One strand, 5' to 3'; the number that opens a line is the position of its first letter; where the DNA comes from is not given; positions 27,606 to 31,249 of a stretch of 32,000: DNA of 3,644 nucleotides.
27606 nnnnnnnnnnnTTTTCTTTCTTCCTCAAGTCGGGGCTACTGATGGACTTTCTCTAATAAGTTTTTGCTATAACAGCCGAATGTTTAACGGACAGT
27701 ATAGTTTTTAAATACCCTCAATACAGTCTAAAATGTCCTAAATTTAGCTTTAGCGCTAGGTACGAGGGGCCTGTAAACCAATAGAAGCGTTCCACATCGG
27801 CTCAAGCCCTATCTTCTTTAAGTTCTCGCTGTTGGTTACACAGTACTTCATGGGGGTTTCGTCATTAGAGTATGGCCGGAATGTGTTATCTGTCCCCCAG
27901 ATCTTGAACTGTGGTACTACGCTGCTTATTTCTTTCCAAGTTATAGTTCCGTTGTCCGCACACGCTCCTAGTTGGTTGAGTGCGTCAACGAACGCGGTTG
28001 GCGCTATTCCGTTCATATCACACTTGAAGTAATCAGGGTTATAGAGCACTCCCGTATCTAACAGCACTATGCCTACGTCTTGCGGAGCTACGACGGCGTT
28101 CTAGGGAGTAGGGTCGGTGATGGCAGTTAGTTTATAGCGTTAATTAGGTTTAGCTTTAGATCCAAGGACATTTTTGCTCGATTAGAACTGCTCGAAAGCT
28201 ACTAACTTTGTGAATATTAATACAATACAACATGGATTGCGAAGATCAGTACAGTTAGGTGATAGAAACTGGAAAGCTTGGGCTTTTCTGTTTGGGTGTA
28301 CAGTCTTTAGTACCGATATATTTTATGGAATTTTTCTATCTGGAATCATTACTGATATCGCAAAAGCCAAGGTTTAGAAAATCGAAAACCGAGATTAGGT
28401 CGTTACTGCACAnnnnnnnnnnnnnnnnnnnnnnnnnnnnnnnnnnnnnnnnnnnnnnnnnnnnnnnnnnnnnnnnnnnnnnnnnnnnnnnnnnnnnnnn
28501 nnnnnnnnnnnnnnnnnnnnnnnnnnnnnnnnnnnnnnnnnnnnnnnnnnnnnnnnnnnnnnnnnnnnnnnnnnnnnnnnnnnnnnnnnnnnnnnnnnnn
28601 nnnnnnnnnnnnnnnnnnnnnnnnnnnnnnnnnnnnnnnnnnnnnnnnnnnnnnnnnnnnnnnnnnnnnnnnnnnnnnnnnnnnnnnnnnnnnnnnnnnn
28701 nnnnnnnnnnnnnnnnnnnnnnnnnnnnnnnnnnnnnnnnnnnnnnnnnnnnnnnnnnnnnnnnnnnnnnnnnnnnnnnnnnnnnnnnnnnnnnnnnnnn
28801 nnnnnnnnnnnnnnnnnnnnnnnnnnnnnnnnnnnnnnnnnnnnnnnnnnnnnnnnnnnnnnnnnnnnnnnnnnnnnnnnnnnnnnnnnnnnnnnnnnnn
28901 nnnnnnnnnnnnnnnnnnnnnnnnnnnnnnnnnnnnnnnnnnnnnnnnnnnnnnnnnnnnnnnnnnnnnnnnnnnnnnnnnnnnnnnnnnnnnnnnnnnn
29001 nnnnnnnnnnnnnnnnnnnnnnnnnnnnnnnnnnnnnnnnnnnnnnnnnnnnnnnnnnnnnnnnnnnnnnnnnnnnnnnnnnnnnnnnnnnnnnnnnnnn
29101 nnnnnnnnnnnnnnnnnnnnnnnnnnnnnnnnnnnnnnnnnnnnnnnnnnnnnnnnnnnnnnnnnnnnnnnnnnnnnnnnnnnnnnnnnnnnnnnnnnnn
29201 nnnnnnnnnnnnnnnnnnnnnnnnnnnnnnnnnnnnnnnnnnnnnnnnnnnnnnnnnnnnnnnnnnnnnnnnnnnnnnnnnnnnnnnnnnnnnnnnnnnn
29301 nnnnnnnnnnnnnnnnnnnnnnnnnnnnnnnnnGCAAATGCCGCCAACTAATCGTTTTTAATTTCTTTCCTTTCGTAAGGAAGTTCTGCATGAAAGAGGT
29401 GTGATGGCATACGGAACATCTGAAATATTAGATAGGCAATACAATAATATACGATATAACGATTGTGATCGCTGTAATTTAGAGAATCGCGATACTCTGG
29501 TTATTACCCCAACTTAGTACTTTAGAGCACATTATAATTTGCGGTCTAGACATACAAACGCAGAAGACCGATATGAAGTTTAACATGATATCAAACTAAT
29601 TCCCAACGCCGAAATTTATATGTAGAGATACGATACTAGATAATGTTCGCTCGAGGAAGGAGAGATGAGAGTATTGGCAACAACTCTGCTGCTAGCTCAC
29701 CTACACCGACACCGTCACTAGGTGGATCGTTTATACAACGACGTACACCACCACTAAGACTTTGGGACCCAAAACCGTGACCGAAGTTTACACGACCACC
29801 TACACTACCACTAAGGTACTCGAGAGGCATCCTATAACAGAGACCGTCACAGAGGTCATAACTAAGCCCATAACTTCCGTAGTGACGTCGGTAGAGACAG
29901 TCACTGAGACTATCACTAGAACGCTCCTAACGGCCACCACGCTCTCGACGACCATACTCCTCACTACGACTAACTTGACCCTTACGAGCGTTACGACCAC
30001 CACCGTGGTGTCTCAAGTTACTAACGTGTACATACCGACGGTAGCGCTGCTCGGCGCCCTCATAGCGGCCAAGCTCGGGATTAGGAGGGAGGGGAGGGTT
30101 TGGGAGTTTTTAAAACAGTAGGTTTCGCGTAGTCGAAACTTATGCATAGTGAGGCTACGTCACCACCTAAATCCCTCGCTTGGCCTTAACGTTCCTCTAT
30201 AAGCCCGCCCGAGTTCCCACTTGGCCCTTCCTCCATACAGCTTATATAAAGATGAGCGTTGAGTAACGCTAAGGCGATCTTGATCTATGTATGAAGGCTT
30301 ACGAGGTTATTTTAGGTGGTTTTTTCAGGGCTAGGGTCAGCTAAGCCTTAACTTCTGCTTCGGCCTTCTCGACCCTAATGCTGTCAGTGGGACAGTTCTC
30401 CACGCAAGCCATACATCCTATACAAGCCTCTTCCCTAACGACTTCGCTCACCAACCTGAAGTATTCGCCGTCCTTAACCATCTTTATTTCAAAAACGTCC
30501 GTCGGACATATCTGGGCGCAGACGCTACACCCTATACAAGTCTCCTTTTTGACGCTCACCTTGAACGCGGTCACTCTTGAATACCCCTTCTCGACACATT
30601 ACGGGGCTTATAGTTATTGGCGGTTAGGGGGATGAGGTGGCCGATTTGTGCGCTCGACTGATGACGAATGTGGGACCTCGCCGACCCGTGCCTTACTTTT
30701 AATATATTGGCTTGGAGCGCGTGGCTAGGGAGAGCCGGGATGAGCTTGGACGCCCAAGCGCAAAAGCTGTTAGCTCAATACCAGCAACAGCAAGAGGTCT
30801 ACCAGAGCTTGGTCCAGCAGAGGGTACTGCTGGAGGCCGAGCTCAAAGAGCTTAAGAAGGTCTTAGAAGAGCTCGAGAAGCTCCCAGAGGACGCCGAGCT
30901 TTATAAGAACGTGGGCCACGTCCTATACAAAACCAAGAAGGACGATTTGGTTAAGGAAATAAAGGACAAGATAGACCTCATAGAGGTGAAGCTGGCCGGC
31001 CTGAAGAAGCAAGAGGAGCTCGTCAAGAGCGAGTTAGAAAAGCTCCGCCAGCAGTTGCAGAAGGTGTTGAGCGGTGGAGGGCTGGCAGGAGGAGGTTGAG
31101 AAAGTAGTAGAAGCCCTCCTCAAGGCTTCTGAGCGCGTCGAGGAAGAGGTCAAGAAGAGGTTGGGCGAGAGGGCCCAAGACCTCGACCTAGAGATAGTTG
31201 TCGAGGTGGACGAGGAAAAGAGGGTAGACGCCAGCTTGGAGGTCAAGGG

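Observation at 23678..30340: Low-GC accessory island encoding only exported, anchored surface proteins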

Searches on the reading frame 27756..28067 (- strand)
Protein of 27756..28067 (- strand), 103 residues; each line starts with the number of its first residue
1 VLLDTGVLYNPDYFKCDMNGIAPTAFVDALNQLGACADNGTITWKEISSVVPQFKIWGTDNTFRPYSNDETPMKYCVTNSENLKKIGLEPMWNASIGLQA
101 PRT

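Call 5: search_protein_families(library=pfam, proteins=[window:27756-28067:-], max_evalue=0.01)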
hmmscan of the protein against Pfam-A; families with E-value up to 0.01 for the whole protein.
window:27756-28067:- (103 aa): 0 families

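Call 6: search_protein_families(library=ncbifam, proteins=[window:27756-28067:-], max_evalue=0.1)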
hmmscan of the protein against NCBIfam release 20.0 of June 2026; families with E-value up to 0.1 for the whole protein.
window:27756-28067:- (103 aa): 0 families

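Call 62: search_protein_families(library=phrogs, proteins=[window:27756-28067:-], max_evalue=0.05)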
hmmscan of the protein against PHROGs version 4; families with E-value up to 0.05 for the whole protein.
window:27756-28067:- (103 aa): 0 families

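Call 96: search_protein_families(library=padloc, proteins=[window:27756-28067:-], max_evalue=0.01)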
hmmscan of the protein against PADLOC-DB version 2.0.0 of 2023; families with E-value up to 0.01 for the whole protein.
window:27756-28067:- (103 aa): 0 families

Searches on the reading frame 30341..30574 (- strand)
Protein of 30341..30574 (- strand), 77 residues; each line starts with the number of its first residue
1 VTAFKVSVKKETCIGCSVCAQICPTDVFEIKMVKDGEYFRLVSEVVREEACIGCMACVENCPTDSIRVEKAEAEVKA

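Call 5: search_protein_families(library=pfam, proteins=[window:30341-30574:-], max_evalue=0.01)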
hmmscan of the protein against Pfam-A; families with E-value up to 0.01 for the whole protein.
window:30341-30574:- (77 aa): 16 families
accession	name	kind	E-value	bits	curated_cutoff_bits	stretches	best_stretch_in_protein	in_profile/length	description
PF12838.12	Fer4_7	-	1.4e-16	61.1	27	3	12-64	1-51/52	4Fe-4S dicluster domain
PF00037.32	Fer4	-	4.1e-14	52.2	21.1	2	45-67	2-24/24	4Fe-4S binding domain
PF13237.11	Fer4_10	-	9.8e-13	48.3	25.5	2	6-62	2-53/53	4Fe-4S dicluster domain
PF12837.12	Fer4_6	-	5.1e-11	42.4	25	2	46-65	4-23/24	4Fe-4S binding domain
PF13187.11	Fer4_9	-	1.1e-10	41.8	27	1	13-65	2-51/52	4Fe-4S dicluster domain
PF12797.12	Fer4_2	-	2.2e-10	40.2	24.5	2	47-63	6-22/22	4Fe-4S binding domain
PF14697.11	Fer4_21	-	8.2e-10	39.1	35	1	8-67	3-58/59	4Fe-4S dicluster domain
PF25160.1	LdpA_Fe-S-bd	-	4.8e-09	36.3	27.6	2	6-29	21-44/49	LdpA Fe-S cluster-binding domain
PF13484.11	Fer4_16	-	5.2e-09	37.2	30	2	51-70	2-21/66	4Fe-4S double cluster binding domain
PF12800.12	Fer4_4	-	1.5e-07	31.6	24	2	49-63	2-16/17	4Fe-4S binding domain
PF12798.12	Fer4_3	-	1.9e-06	28.7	27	1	51-64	1-14/15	4Fe-4S binding domain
PF13370.11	Fer4_13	-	7.3e-06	27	24.5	1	8-68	1-58/58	4Fe-4S single cluster domain of Ferredoxin I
PF17179.9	Fer4_22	-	3.9e-05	24.9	27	0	4-26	72-94/95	4Fe-4S dicluster domain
PF13534.11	Fer4_17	-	4.9e-05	24.2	22.2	0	50-65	1-16/61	4Fe-4S dicluster domain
PF13459.11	Fer4_15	-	5.1e-05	24.3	22.4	1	6-31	1-25/66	4Fe-4S single cluster domain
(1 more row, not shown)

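Call 6: search_protein_families(library=ncbifam, proteins=[window:30341-30574:-], max_evalue=0.1)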
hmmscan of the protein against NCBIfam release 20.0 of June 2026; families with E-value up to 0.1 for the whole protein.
window:30341-30574:- (77 aa): 111 families (the best 25 are shown)
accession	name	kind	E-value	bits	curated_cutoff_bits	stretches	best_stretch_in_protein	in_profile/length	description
NF040864.1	HgcB_ferredoxin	equivalog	3.3e-14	52.5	99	1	6-70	9-65/93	mercury methylation ferredoxin HgcB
NF043039.1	HgcAB_like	equivalog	2.2e-12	47.3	285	1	3-66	292-349/350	HgcAB-like fusion protein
TIGR03048.1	PS_I_psaC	equivalog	4.1e-12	46.1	130.65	1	10-69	7-67/80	photosystem I iron-sulfur center protein PsaC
TIGR01971.1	NuoI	subfamily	2.2e-11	43.4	113.05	1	5-70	36-102/121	NADH-quinone oxidoreductase, chain I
TIGR01944.1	rnfB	subfamily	2.6e-11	43.5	68.7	1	7-75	109-169/190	RnfABCDGE type electron transport complex subunit B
TIGR02936.1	fdxN_nitrog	equivalog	9.9e-11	41.6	80.55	1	3-65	13-86/91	ferredoxin III, nif-specific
NF038196.1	ferrodoxin_EFR1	subfamily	1.7e-10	41.4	75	1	5-72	179-235/242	EFR1 family ferrodoxin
NF004914.0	PRK06273.1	equivalog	1.9e-10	40.8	163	2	6-33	46-73/167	ferredoxin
NF042909.1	FMH_DH_FwdF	exception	2.2e-10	40.1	375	1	6-68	133-197/336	tungsten-dependent formylmethanofuran dehydrogenase subunit FwdF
NF045874.1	Vhu_polyferre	exception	2.2e-10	39.9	600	1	6-76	152-223/381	F420-non-reducing hydrogenase associated-polyferredoxin VhuB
NF007205.0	PRK09626.1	equivalog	3.7e-10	39.8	93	1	5-70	11-75/105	2-oxoglutarate-acceptor oxidoreductase subunit OorD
NF004541.0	PRK05888.2-2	equivalog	1.6e-09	37.8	217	1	7-68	57-113/168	NADH-quinone oxidoreductase subunit NuoI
NF041165.1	ZFX_Thplmales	equivalog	5.5e-09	36.5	280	2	43-69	117-143/144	zinc-containing ferredoxin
TIGR02179.1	PorD_KorD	subfamily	1.3e-08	34.8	60.05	2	39-72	15-48/78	2-oxoacid:acceptor oxidoreductase, delta subunit, pyruvate/2-ketoisovalerate family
TIGR04395.1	cutC_activ_rSAM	equivalog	1.6e-08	34.2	360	1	3-70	46-107/309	choline TMA-lyase-activating enzyme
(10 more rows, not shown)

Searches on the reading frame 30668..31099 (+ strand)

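Call 5: search_protein_families(library=pfam, proteins=[window:30668-31099:+], max_evalue=0.01)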
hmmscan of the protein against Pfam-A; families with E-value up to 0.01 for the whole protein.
window:30668-31099:+ (143 aa): 3 families
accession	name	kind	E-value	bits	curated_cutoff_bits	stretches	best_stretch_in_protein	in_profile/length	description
PF01920.25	Prefoldin_2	-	1e-21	77.3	27.6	1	32-135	1-104/106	Prefoldin subunit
PF24704.1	DUF7667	-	0.00069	20.2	27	1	50-108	16-74/76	Family of unknown function (DUF7667)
PF05377.16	FlaC_arch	-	0.0055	17.5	27.8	1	95-135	2-42/55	Flagella accessory protein C (FlaC)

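Call 6: search_protein_families(library=ncbifam, proteins=[window:30668-31099:+], max_evalue=0.1)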
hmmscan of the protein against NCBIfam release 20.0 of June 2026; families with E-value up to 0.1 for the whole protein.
window:30668-31099:+ (143 aa): 9 families
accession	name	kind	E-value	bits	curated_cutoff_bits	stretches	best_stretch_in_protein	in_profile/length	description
TIGR02338.1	gimC_beta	equivalog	4.2e-26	91.1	73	1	29-135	3-109/110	prefoldin subunit beta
NF041416.1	halo_CC_star_2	equivalog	0.0013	19.1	140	1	25-90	29-93/113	halo-CC-star protein HcsL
NF045487.1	ASRP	equivalog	0.0033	16.1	300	1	31-132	130-229/593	archaea-specific SMC-related protein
TIGR00106.1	TIGR00106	hypoth_equivalog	0.0068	17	54.7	1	29-108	22-96/97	MTH1187 family thiamine-binding protein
NF011879.0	PRK15352.1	equivalog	0.027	14.8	221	1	27-75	72-120/125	SPI-2 type III secretion system apparatus protein SsaO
NF045780.1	TrlF_fam_ATP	equivalog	0.046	12.4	350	1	29-131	505-616/944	TrlF family AAA-like ATPase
TIGR02168.1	SMC_prok_B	equivalog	0.05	11.3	567.35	1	30-131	373-473/1181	chromosome segregation protein SMC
TIGR02169.1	SMC_prok_A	equivalog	0.062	10.9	729.4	1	32-132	227-327/1165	chromosome segregation protein SMC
NF003034.1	PRK03918.1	equivalog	0.1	10.6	700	0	31-130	247-414/878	DNA double-strand break repair ATPase Rad50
